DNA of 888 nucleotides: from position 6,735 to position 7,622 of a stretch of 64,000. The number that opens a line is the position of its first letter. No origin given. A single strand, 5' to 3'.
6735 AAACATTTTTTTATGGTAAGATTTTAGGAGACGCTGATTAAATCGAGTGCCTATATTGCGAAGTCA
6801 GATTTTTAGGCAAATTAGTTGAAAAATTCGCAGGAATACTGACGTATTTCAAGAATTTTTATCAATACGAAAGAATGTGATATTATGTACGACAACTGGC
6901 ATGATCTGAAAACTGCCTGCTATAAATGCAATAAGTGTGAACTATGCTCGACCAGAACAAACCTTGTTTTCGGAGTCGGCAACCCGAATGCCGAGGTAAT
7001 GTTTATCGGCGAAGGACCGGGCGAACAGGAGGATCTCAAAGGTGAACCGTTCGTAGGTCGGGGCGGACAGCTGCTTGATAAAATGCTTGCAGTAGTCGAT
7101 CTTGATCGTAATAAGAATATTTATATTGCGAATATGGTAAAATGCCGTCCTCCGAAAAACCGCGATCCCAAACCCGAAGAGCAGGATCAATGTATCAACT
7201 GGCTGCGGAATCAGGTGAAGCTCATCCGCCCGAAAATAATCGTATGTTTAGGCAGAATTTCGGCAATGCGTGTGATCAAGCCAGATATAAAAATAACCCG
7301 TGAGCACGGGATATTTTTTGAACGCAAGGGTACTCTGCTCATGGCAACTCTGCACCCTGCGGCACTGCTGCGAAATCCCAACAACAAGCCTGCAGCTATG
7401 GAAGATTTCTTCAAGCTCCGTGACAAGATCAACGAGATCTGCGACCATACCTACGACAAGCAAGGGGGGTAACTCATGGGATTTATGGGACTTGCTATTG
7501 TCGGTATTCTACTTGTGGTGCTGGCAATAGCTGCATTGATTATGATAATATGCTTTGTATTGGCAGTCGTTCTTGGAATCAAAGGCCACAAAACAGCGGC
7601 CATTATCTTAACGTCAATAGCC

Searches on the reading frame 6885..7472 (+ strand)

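Call 12: search_protein_families(library=pfam, proteins=[window:6885-7472:+], max_evalue=0.01)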
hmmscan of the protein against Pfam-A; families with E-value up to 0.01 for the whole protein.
window:6885-7472:+ (195 aa): 1 family
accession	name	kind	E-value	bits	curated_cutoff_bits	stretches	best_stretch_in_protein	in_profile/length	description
PF03167.25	UDG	-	1.1e-34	119.9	24.3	1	29-174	1-135/141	Uracil DNA glycosylase superfamily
